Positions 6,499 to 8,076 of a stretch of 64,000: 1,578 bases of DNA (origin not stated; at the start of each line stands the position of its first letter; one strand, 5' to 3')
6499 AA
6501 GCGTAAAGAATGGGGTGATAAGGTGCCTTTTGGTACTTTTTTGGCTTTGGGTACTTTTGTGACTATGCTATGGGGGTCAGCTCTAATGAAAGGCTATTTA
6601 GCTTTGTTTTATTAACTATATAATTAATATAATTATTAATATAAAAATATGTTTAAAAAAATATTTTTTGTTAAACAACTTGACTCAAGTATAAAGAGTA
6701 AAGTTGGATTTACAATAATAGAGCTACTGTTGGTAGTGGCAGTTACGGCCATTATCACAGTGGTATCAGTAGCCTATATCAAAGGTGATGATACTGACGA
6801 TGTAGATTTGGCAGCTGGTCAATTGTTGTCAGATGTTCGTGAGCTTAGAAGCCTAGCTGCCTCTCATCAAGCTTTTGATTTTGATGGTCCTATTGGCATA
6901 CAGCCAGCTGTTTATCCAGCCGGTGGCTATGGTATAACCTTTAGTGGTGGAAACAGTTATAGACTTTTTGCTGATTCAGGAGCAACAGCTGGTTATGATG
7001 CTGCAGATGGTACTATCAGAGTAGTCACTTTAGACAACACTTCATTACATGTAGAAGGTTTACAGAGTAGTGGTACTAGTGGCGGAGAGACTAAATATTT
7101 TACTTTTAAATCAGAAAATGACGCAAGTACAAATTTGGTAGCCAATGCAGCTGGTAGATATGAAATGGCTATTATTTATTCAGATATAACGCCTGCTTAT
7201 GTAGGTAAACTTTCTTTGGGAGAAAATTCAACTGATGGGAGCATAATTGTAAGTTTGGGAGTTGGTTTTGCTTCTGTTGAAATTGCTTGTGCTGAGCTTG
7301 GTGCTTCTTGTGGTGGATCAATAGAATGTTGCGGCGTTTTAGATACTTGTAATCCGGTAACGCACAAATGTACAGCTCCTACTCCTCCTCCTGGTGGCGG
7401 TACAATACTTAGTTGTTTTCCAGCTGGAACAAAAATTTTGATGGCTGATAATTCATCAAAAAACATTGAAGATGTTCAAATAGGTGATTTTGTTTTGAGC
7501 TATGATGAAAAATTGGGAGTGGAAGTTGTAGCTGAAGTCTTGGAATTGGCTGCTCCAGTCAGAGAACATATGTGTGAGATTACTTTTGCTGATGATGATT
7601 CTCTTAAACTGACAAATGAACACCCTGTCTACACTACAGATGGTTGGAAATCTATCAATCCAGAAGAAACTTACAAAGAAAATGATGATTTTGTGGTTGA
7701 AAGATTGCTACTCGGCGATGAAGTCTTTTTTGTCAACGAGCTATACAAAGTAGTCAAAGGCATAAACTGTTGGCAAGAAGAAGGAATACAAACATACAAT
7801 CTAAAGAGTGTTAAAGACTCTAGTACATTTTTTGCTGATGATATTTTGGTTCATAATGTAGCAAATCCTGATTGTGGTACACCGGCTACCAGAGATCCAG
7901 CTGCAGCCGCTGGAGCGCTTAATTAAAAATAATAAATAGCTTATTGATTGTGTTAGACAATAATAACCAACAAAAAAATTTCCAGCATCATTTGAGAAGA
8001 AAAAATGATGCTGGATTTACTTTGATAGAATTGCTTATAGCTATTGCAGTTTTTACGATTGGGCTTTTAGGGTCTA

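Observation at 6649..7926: Pilin-like protein carrying a complete C-terminal Hint (Hedgehog/intein-like) autoprocessing domain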

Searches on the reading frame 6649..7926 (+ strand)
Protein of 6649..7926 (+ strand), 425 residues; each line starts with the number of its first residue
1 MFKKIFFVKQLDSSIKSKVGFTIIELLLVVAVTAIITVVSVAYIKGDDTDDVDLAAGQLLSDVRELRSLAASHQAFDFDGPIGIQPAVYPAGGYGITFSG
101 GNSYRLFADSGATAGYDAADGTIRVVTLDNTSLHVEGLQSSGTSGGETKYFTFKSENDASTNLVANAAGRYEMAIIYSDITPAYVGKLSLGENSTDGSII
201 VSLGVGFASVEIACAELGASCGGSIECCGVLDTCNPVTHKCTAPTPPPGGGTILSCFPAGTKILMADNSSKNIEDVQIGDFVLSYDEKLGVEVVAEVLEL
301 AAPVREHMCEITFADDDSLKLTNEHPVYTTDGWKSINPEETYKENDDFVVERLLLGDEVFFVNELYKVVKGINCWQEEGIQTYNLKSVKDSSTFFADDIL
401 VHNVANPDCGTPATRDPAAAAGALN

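Call 3: search_protein_families(library=pfam, proteins=[window:6649-7926:+], max_evalue=0.1)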
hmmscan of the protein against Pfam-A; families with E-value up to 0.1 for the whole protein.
window:6649-7926:+ (425 aa): 7 families
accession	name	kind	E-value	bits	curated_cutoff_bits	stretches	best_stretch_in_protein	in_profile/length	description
PF01079.26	Hint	-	1.5e-08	34.9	29.7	1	255-356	12-111/213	Hint module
PF05203.21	Hom_end_hint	-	2.2e-07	31.5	32.1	1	256-286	1-31/228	Hom_end-associated Hint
PF14623.11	Vint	-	3.3e-07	30.7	27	1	255-335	1-72/166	Hint-domain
PF08517.17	AXH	-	1.5e-06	29.1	33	1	257-357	1-109/116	Ataxin-1 and HBP1 module (AXH)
PF07591.16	PT-HINT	-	0.0007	20.3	27.7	1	269-403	7-136/137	Pretoxin HINT domain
PF07963.17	N_methyl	-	0.039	14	21.2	1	20-39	6-25/27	Prokaryotic N-terminal methylation motif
PF14890.11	Intein_splicing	-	0.05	13.8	35.8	0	272-403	11-155/155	Intein splicing domain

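Call 4: search_protein_families(library=ncbifam, proteins=[window:6649-7926:+], max_evalue=0.1)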
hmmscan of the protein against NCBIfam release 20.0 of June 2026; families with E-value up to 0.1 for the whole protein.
window:6649-7926:+ (425 aa): 11 families
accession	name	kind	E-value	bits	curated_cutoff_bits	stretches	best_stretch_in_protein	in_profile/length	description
NF038136.1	rSAM_Rv_intein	exception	1.5e-06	27.4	700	1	256-349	76-170/574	intein-containing Rv2578c family radical SAM protein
TIGR01445.1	intein_Nterm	domain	0.00015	22.7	24.5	1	256-329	1-83/83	intein N-terminal splicing region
NF040982.1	ComGD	equivalog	0.00062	20.2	70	1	20-74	3-58/139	competence type IV pilus minor pilin ComGD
TIGR01708.2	typeII_sec_gspH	equivalog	0.0041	17.1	80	1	20-67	3-51/169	type II secretion system minor pseudopilin GspH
NF011418.0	PRK14845.1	equivalog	0.0057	14.4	756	1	253-360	41-142/1049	translation initiation factor IF-2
NF038162.1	RtcB_rel_intein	exception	0.015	13.3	1150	1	247-350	86-189/961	intein-containing RtcB family protein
NF005852.0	PRK07773.1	equivalog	0.035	12.4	780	1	256-337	398-482/886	replicative DNA helicase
NF047827.1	T3SSXpsH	equivalog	0.071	12.9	160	0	20-70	2-53/145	type II secretion system protein XpsH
TIGR02596.1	TIGR02596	subfamily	0.077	13.1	70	0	21-44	1-24/196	Verru_Chthon cassette protein D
TIGR02599.1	TIGR02599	subfamily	0.077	12.2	256.5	0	20-44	1-25/361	Verru_Chthon cassette protein C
TIGR02532.1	IV_pilin_GFxxxE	domain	0.091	12.7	16.3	0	20-39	3-22/24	prepilin-type N-terminal cleavage/methylation domain-containing protein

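Call 6: find_homologous_proteins(query=window:6649-7926:+)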
Query window:6649-7926:+ (425 aa): 76 proteins with E <= 0.001 among 8000 candidates.
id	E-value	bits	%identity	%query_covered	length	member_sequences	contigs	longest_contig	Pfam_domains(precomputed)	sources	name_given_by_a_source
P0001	1.5e-281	951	100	100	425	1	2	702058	PF14623.12,PF05203.22,PF01079.26,PF08517.18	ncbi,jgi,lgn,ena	ncbi:MAG: hypothetical protein WCS88_01605 [Patescibacteria group bacterium]|jgi:Tfp pilus assembly 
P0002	6.8e-118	412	50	96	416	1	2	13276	PF07591.16,PF07963.18,PF14623.12,PF05203.22,PF01079.26,PF08517.18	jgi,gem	-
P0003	3.0e-117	410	50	99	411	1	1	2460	PF07591.16,PF07963.18,PF14623.12,PF05203.22,PF01079.26,PF08517.18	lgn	-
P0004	9.5e-117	409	51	97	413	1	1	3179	PF07591.16,PF07963.18,PF14623.12,PF05203.22,PF01079.26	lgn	-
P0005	4.0e-114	400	48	100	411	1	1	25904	PF07591.16,PF07963.18,PF14623.12,PF05203.22,PF01079.26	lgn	-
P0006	3.7e-112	393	48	99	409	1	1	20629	PF07591.16,PF14623.12,PF05203.22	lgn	-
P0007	1.6e-110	388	49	98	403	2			PF07591.16,PF14623.12,PF05203.22,PF01079.26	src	-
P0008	5.4e-104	367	47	96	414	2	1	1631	PF07963.18,PF05203.22,PF01079.26,PF08517.18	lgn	-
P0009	1.3e-99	352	46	100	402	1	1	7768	PF07591.16,PF14623.12,PF05203.22,PF01079.26,PF08517.18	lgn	-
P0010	1.2e-67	247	49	35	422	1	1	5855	PF07591.16,PF14623.12,PF05203.22,PF15057.13,PF01079.26,PF13403.12,PF08517.18,PF14890.12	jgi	jgi:hypothetical protein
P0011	3.6e-55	206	57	43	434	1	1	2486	PF07591.16,PF14623.12,PF05203.22,PF01079.26,PF08517.18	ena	-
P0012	2.0e-52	197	61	35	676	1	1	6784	PF07591.16,PF14623.12,PF05203.22,PF01079.26,PF00041.28,PF08517.18,PF14890.12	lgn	-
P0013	7.3e-52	195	47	35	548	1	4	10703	PF07591.16,PF14623.12,PF05203.22,PF01079.26,PF13403.12,PF08517.18,PF14890.12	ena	-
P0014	2.2e-50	190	52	44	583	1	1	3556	PF07591.16,PF11617.14,PF14623.12,PF01079.26,PF08517.18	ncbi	-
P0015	1.2e-48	184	58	38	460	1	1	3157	-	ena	-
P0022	3.0e-43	166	34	91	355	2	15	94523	PF07963.18,PF05203.22,PF01079.26,PF08517.18,PF14890.12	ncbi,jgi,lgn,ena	-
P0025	1.9e-41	161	48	43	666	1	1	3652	PF14623.12,PF05203.22,PF01079.26,PF08517.18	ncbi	-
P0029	1.9e-38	151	50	35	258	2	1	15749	PF14623.12,PF05203.22,PF01079.26,PF08517.18,PF14890.12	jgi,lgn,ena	-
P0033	1.9e-36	144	48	35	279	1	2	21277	PF07591.16,PF05203.22,PF01079.26,PF08517.18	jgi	jgi:hypothetical protein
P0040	1.7e-33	134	45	35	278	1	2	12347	PF14623.12,PF05203.22,PF01079.26,PF08517.18,PF14890.12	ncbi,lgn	-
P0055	9.9e-24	102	39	35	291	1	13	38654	PF05203.22,PF01079.26,PF14890.12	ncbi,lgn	-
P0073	7.4e-7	47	33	35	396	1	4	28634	PF07591.16,PF07963.18,PF01079.26,PF14890.12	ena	-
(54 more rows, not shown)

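Call 12: find_encoding_contigs(protein=P0005, flank=8000, max_places=2)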
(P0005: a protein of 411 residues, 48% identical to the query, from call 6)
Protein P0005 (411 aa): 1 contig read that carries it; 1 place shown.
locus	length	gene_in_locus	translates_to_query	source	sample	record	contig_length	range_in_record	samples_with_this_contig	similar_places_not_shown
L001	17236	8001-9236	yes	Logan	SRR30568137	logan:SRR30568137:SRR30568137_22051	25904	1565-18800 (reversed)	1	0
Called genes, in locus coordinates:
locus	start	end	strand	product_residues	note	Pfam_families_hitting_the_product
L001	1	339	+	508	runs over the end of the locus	-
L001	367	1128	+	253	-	-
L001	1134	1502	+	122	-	-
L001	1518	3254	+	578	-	PF05157:MshEN (weak), PF00437:T2SSE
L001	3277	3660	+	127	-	PF00072:Response_reg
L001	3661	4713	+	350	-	PF00437:T2SSE, PF13401:AAA_22 (weak)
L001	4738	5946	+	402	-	PF28597:T2SSF_N, PF00482:T2SSF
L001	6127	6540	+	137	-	PF07963:N_methyl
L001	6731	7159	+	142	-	-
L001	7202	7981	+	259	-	PF06750:A24_N_bact, PF01478:Peptidase_A24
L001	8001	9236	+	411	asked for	PF07963:N_methyl (faint), PF01079:Hint (weak), PF05203:Hom_end_hint (weak), PF14623:Vint (weak), PF07591:PT-HINT (faint)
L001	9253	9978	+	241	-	-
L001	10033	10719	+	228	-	PF07963:N_methyl (weak)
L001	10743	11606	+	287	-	PF14341:PilX_N (weak)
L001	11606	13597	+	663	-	PF22745:Nlig-Ia, PF01653:DNA_ligase_aden, PF03120:OB_DNA_ligase, PF03119:DNA_ligase_ZBD, PF12826:HHH_2, PF14520:HHH_5 (weak), PF00633:HHH (weak), PF00533:BRCT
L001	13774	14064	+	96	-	PF02686:GatC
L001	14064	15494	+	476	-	PF01425:Amidase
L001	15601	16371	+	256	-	PF13462:Thioredoxin_4, PF01323:DSBA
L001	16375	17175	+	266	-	PF01790:LGT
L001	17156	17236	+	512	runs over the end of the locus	PF01040:UbiA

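Call 13: find_encoding_contigs(protein=P0022, flank=8000, max_places=2)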
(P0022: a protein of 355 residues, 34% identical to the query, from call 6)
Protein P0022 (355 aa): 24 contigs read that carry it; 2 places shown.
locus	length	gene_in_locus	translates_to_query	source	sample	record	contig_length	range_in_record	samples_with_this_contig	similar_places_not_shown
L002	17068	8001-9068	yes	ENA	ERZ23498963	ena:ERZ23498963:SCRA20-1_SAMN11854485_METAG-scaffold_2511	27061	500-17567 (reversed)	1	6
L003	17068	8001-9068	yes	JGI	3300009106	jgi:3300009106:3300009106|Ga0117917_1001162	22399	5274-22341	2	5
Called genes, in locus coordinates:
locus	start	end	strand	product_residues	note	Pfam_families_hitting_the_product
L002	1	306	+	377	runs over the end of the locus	-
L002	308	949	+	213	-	-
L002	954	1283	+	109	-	-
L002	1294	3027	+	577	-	PF05157:MshEN, PF00437:T2SSE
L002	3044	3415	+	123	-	PF00072:Response_reg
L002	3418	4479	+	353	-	PF00437:T2SSE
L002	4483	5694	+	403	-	PF28597:T2SSF_N, PF00482:T2SSF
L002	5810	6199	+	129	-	PF07963:N_methyl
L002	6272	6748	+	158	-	PF07963:N_methyl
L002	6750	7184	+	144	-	-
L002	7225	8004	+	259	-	PF06750:A24_N_bact, PF01478:Peptidase_A24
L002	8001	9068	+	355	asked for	PF07963:N_methyl (weak), PF01079:Hint (weak), PF05203:Hom_end_hint (weak), PF08517:AXH (weak), PF14890:Intein_splicing (faint)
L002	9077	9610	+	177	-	PF07963:N_methyl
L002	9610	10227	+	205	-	PF07963:N_methyl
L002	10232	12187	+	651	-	PF07581:Glug (faint)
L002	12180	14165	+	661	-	PF22745:Nlig-Ia, PF01653:DNA_ligase_aden, PF03120:OB_DNA_ligase, PF03119:DNA_ligase_ZBD, PF14520:HHH_5 (faint), PF12826:HHH_2, PF00533:BRCT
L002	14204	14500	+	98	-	PF02686:GatC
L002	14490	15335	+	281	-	PF01425:Amidase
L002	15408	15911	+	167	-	PF01425:Amidase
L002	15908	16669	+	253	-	PF13462:Thioredoxin_4, PF01323:DSBA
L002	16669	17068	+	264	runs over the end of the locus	PF01790:LGT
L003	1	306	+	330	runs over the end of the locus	-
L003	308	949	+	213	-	-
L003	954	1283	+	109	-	-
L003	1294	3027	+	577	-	PF05157:MshEN, PF00437:T2SSE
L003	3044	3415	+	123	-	PF00072:Response_reg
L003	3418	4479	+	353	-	PF00437:T2SSE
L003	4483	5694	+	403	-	PF28597:T2SSF_N, PF00482:T2SSF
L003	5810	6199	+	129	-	PF07963:N_methyl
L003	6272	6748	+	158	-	PF07963:N_methyl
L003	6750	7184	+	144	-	-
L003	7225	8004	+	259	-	PF06750:A24_N_bact, PF01478:Peptidase_A24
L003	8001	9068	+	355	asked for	PF07963:N_methyl (weak), PF01079:Hint (weak), PF05203:Hom_end_hint (weak), PF08517:AXH (weak), PF14890:Intein_splicing (faint)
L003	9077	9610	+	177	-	PF07963:N_methyl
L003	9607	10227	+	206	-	PF07963:N_methyl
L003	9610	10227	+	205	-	PF07963:N_methyl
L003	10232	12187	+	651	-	PF07581:Glug (faint)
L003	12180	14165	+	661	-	PF22745:Nlig-Ia, PF01653:DNA_ligase_aden, PF03120:OB_DNA_ligase, PF03119:DNA_ligase_ZBD, PF14520:HHH_5 (faint), PF12826:HHH_2, PF00533:BRCT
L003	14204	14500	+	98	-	PF02686:GatC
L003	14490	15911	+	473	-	PF01425:Amidase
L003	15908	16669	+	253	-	PF13462:Thioredoxin_4, PF01323:DSBA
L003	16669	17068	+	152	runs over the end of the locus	?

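Call 14: find_encoding_contigs(protein=P0073, flank=8000, max_places=2)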
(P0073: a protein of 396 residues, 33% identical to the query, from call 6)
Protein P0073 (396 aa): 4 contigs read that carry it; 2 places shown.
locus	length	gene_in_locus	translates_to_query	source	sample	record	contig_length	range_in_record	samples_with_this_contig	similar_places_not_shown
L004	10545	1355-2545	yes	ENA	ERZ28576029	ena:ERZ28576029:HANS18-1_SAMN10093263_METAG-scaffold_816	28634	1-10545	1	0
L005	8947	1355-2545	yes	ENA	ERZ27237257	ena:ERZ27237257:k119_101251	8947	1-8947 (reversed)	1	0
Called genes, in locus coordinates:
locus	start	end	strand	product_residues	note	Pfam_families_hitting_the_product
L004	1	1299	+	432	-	?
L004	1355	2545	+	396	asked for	PF07963:N_methyl (weak), PF01079:Hint (weak), PF07591:PT-HINT, PF14890:Intein_splicing (weak)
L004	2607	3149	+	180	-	PF01765:RRF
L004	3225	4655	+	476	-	-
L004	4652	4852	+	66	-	-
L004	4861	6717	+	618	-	-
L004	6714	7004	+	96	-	-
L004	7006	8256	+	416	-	PF12389:Peptidase_M73 (weak), PF19789:DUF6273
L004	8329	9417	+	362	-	PF07963:N_methyl, PF19789:DUF6273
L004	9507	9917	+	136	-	PF01029:NusB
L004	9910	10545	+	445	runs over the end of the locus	PF13742:tRNA_anti_2, PF01336:tRNA_anti-codon, PF02601:Exonuc_VII_L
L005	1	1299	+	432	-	?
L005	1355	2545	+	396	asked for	PF07963:N_methyl (weak), PF01079:Hint (weak), PF07591:PT-HINT, PF14890:Intein_splicing (weak)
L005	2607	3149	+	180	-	PF01765:RRF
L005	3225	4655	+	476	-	-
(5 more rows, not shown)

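Call 20: predict_structure(alignment_id=A1)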
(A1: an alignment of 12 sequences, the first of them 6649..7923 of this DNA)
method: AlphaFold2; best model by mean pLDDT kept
length: 425 residues; sequences in the alignment: 12
mean_pLDDT: 68.7   pTM: 0.45
mean pLDDT of the five models: 68.7, 67.5, 65.9, 65.8, 55.0
residues with pLDDT >= 90: 46; 70-90: 188; 50-70: 94; < 50: 97
segments of 3 or more residues with pLDDT < 50: 1-15, 40-46, 82-85, 141-144, 204-232, 239-250, 406-425
pLDDT, mean of each block of 10 residues (from residue 1): 39 47 73 66 52 72 75 62 56 80 84 65 82 76 62 78 82 76 68 70 46 42 40 49 40 76 93 87 87 88 76 85 90 81 69 77 82 67 83 93 56 33 33
secondary structure, 60 per line:
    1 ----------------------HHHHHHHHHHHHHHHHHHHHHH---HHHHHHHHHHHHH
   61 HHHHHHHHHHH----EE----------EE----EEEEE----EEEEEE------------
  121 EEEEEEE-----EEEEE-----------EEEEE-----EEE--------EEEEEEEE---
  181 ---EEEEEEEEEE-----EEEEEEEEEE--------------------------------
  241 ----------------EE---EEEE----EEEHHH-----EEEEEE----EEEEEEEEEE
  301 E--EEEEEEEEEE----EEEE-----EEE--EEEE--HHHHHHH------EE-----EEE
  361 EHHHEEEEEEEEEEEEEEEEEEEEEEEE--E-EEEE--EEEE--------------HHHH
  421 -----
elements in order: H23-44 H48-71 E94-98 E103-108 E121-127 E133-137 E149-153 E159-161 E170-177 E184-193 E199-208 E262-265 E270-272 E281-286 E291-301 E304-313 E318-321 E327-329 E332-335 H338-344 E358-361 E365-388 E393-396 E399-402 H417-420

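Call 22: fold_search(model_id=the predicted structure, library=pdb)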
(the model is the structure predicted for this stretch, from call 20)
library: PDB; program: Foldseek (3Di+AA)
matches with E <= 10: 270; with E <= 0.001: 64
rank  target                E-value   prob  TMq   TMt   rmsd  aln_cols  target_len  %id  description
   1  6y75_B                9.3e-12  1.00  0.33  0.91   1.9       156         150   22  BIL2 domain from T.thermophila BUBL1 locus (C1A-N143A) (released 2021-02-03)
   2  6tmm_BBB              1.1e-11  1.00  0.32  0.87   2.2       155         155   22  BIL2 domain from T.thermophila BUBL1 locus (C1A-N143A) (released 2020-12-16)
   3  6y75_A                2.9e-11  1.00  0.33  0.89   1.9       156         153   22  BIL2 domain from T.thermophila BUBL1 locus (C1A-N143A) (released 2021-02-03)
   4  6tmm_AAA              5.9e-11  1.00  0.32  0.85   1.8       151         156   23  BIL2 domain from T.thermophila BUBL1 locus (C1A-N143A) (released 2020-12-16)
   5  2lwy_MODEL_1_A        2.9e-09  1.00  0.30  0.88   2.6       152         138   25  Solution Structure of Bacterial Intein-Like domain from Clostridium thermocellum (released 2013-05-08)
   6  6frh_A                1.6e-08  1.00  0.30  0.75   2.8       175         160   16  Crystal structure of Ssp DnaB Mini-Intein variant M86 (released 2019-01-30)
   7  6frh_B                1.8e-08  1.00  0.29  0.80   2.8       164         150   16  Crystal structure of Ssp DnaB Mini-Intein variant M86 (released 2019-01-30)
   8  1mi8                  2.5e-08  1.00  0.30  0.85   2.1       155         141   17  2.0 Angstrom crystal structure of a DnaB intein from Synechocystis sp. PCC 6803 (released 2003-08-19)
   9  6qaz                  3.4e-08  1.00  0.27  0.85   2.7       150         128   22  Crystal structure of gp41-1 intein (released 2019-11-13)
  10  6riz                  5.5e-08  1.00  0.28  0.87   2.5       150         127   23  Crystal structure of gp41-1 intein (C1A, F65W, D107C) (released 2020-04-29)
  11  6rpq                  5.5e-08  1.00  0.29  0.48   4.5       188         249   16  Crystal structure of PhoCDC21-1 intein (released 2019-08-14)
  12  6frg                  6.4e-08  1.00  0.28  0.72   4.2       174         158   14  Crystal structure of G-1F mutant of Ssp DnaB Mini-Intein variant M86 (released 2019-01-30)
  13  3ifj_A                1.2e-07  1.00  0.27  0.78   3.2       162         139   20  Crystal structure of Mtu recA intein, splicing domain (released 2009-10-06)
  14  3igd                  1.7e-07  1.00  0.28  0.81   3.2       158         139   22  Crystal structure of Mtu recA intein, splicing domain (released 2009-10-06)
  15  2imz_B                2.3e-07  1.00  0.28  0.78   2.7       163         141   21  Crystal structure of Mtu recA intein splicing domain (released 2007-05-01)
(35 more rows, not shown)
